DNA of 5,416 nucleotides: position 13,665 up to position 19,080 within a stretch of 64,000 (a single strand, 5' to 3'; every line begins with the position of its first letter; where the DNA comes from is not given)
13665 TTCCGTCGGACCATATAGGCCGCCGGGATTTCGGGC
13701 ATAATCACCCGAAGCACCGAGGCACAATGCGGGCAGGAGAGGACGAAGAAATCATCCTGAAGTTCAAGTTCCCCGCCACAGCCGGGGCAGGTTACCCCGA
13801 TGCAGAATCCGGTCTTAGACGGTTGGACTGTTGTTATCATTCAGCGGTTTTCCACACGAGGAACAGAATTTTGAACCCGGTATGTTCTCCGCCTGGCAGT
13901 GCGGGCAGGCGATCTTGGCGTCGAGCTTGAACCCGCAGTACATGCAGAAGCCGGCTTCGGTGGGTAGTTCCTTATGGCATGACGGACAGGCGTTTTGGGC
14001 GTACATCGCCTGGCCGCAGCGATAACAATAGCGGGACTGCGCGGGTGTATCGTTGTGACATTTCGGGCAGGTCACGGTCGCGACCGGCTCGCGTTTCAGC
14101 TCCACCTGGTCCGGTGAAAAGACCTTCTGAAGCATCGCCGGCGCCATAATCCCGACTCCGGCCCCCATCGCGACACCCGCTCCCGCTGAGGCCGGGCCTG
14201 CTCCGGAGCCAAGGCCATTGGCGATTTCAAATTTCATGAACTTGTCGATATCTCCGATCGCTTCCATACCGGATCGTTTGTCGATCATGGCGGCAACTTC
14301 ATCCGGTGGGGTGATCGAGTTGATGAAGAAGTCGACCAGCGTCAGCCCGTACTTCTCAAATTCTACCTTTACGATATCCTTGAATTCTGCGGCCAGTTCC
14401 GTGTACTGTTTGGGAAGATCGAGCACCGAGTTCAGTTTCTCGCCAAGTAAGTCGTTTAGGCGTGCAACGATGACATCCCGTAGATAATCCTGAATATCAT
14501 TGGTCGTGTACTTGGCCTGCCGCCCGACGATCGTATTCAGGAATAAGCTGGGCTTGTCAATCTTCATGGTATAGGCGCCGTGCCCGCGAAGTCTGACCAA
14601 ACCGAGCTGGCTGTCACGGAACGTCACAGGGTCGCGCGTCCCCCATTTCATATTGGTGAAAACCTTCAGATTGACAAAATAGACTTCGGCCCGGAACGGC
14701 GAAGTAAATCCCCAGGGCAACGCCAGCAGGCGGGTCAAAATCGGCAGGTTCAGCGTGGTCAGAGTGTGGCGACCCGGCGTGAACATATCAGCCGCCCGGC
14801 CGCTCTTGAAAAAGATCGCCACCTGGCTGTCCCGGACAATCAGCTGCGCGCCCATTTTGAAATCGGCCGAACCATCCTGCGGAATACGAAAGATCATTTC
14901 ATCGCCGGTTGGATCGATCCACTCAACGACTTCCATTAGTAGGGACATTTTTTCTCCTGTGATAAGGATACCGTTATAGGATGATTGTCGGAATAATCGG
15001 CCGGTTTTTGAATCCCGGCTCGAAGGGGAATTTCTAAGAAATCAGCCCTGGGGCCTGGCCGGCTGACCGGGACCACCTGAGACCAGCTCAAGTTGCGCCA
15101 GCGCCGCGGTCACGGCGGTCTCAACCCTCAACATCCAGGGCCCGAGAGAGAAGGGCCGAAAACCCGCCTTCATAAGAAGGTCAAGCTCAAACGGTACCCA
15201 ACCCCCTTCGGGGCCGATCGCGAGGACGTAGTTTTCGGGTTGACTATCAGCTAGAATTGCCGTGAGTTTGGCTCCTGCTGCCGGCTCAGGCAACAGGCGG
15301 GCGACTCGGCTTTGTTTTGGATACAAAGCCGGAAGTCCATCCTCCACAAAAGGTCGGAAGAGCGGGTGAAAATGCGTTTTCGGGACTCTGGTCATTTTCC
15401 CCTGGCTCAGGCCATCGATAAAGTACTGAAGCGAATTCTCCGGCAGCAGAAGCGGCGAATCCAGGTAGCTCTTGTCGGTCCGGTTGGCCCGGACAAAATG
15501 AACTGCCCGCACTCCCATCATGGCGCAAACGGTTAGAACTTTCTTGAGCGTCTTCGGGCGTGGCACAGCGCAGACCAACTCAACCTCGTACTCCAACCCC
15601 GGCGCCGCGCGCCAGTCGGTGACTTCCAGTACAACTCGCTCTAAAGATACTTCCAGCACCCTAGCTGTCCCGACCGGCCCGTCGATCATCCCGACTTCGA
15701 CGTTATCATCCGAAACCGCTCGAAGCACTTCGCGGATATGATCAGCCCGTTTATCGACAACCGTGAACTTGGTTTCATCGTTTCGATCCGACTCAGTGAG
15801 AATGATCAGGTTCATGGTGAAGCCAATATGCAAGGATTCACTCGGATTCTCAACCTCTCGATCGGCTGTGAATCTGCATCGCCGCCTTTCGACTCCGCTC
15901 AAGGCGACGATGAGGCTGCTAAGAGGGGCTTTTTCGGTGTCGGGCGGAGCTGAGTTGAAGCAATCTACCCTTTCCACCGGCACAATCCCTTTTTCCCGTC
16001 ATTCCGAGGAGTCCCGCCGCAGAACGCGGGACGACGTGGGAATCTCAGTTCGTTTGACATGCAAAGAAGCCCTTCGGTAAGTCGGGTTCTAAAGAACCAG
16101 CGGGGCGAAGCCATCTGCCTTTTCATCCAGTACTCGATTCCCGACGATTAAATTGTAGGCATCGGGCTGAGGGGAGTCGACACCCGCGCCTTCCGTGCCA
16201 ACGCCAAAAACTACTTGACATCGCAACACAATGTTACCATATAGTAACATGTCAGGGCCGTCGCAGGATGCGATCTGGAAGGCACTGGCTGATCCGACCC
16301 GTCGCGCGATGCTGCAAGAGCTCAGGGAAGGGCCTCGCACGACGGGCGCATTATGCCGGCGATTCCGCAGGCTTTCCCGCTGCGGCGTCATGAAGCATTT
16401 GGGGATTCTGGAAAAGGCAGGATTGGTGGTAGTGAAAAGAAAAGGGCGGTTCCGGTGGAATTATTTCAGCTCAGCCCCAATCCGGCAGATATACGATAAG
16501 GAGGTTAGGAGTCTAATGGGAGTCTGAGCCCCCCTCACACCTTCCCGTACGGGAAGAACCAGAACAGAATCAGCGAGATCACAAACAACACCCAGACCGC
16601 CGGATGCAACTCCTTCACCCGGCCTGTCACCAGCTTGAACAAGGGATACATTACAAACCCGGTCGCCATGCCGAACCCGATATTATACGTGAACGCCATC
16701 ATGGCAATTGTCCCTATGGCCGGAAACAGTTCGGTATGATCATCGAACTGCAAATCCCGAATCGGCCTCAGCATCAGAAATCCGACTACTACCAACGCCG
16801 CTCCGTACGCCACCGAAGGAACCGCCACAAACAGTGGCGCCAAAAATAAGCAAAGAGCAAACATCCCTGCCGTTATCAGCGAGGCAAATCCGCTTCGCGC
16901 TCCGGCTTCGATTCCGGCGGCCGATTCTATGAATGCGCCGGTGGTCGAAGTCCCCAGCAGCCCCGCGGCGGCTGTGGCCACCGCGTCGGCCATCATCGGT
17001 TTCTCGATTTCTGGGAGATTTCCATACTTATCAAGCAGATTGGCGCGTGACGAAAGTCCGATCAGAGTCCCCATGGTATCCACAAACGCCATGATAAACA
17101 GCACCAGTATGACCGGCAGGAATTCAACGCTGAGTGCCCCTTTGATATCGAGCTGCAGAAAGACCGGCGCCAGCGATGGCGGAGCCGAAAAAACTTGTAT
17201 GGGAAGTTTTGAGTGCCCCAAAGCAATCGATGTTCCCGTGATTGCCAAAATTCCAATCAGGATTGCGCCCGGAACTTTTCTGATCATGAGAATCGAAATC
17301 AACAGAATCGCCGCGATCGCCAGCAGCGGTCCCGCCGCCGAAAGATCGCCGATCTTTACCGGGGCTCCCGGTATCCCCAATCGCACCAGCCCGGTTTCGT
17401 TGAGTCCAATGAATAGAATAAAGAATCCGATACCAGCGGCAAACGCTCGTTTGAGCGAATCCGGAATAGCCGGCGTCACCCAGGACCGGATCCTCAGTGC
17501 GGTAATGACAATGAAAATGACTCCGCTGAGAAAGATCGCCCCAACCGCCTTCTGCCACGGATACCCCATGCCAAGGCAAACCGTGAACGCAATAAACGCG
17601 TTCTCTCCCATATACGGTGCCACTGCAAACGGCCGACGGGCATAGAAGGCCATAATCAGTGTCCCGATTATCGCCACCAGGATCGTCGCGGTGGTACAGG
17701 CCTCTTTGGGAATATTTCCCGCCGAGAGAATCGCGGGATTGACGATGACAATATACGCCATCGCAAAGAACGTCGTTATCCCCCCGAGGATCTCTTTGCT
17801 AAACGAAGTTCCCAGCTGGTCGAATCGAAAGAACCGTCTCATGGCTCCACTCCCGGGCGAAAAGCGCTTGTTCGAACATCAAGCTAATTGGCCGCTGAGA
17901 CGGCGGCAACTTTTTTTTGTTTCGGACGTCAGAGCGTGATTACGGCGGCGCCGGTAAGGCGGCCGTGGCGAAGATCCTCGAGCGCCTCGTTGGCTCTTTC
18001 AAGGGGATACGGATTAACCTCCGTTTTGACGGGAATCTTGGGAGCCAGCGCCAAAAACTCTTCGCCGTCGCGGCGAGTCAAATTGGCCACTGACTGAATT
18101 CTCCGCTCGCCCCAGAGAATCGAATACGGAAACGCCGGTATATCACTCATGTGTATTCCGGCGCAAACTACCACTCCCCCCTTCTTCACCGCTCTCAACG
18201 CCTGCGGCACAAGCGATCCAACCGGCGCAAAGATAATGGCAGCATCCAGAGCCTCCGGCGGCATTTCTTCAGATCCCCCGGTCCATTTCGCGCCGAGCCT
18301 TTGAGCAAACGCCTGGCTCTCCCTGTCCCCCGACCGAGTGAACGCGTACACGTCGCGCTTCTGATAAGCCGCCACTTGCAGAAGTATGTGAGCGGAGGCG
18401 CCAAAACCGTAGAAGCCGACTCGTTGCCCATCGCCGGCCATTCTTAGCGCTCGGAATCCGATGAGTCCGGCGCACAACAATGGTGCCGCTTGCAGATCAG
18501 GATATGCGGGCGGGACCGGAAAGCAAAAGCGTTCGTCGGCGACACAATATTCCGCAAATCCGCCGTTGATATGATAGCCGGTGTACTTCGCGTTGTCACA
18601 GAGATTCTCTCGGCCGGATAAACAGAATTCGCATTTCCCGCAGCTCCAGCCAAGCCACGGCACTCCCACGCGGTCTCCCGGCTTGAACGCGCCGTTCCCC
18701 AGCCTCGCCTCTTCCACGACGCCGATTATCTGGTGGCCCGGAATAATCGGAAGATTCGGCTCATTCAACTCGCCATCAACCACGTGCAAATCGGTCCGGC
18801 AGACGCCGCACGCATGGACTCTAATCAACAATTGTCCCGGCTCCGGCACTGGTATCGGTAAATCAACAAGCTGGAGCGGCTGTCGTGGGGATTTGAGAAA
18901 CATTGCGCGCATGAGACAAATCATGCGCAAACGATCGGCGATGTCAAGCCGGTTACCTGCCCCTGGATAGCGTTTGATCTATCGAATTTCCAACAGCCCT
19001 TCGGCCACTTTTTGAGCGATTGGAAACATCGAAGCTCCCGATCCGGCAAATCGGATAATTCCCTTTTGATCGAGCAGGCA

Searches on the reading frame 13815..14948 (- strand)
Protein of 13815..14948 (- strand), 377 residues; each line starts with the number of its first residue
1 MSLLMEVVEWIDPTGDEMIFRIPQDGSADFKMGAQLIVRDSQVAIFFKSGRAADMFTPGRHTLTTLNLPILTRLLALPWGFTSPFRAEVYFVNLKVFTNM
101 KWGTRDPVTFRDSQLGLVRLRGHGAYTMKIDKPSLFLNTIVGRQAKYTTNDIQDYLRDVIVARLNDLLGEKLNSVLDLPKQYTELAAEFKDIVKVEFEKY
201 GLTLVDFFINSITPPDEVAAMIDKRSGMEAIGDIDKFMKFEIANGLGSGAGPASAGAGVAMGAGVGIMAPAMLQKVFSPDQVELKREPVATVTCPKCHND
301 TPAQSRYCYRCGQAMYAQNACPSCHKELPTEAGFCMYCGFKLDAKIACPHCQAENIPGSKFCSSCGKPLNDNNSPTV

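Call 71: search_protein_families(library=pfam, proteins=[window:13815-14948:-], max_evalue=0.001)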
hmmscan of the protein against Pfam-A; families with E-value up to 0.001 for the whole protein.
window:13815-14948:- (377 aa): 9 families
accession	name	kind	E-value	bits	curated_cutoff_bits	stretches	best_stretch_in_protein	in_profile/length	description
PF13421.11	Band_7_1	-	5.1e-68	229.3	24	1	20-229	2-210/211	SPFH domain-Band 7 family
PF01145.31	Band_7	-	6.2e-16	59.4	23.6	1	37-231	2-164/176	SPFH domain / Band 7 family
PF13240.11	Zn_Ribbon_1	-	6.6e-16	58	25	2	348-369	2-23/23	zinc-ribbon domain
PF12773.13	DZR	-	1.6e-14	54.2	27.3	2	294-339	1-45/45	Double zinc ribbon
PF24460.1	DUF7575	-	6.2e-08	32.3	28.5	1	319-343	4-28/28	Domain of unknown function (DUF7575)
PF17032.10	Zn_ribbon_15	-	1e-07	33.1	28.9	0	291-312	52-73/73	zinc-ribbon family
PF18912.6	DZR_2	-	5.1e-07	29.9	27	0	335-372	10-49/56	Double zinc ribbon domain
PF13248.11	Zn_ribbon_3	-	5.5e-06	26.1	27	0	345-369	2-26/26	zinc-ribbon domain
PF07191.17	Zn_ribbon_6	-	0.00072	19.9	25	0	293-329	2-40/67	Double zinc ribbon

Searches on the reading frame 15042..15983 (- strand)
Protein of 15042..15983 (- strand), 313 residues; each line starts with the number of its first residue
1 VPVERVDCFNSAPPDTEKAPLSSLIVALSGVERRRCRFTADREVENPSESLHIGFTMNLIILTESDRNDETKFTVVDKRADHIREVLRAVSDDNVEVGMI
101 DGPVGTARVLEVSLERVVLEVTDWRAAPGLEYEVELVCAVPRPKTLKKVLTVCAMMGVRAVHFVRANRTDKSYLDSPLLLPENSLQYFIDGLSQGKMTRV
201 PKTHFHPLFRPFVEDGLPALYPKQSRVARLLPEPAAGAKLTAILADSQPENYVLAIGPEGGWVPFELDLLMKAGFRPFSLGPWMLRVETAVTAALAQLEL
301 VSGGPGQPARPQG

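Call 71: search_protein_families(library=pfam, proteins=[window:15042-15983:-], max_evalue=0.001)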
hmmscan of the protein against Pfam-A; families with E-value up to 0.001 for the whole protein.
window:15042-15983:- (313 aa): 1 family
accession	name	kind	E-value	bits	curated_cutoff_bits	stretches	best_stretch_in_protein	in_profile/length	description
PF04452.19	Methyltrans_RNA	-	2.5e-25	89.4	23.9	1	132-298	5-164/165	RNA methyltransferase domain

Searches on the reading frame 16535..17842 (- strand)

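Call 71: search_protein_families(library=pfam, proteins=[window:16535-17842:-], max_evalue=0.001)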
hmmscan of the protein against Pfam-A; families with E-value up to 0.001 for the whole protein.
window:16535-17842:- (435 aa): 1 family
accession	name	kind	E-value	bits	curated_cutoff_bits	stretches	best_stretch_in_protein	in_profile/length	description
PF00860.26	Xan_ur_permease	-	2.8e-41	141.9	27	1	16-370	2-365/389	Permease family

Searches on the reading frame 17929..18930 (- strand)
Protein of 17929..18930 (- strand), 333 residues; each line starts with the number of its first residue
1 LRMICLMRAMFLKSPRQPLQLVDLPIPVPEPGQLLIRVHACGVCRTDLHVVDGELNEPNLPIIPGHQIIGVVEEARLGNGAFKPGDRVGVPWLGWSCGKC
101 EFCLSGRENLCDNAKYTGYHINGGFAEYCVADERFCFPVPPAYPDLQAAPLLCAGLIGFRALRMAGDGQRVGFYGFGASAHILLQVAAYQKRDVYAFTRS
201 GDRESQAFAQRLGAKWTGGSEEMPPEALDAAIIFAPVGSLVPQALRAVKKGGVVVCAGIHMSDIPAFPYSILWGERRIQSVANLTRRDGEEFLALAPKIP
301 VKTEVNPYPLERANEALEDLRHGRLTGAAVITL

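Call 71: search_protein_families(library=pfam, proteins=[window:17929-18930:-], max_evalue=0.001)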
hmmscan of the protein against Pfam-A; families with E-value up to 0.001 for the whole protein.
window:17929-18930:- (333 aa): 2 families
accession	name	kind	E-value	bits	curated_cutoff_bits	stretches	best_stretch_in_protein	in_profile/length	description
PF08240.17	ADH_N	-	1e-31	109.7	23.5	1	31-140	2-103/104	Alcohol dehydrogenase GroES-like domain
PF00107.32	ADH_zinc_N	-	2.9e-05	24.5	31.8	1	182-295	5-126/129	Zinc-binding dehydrogenase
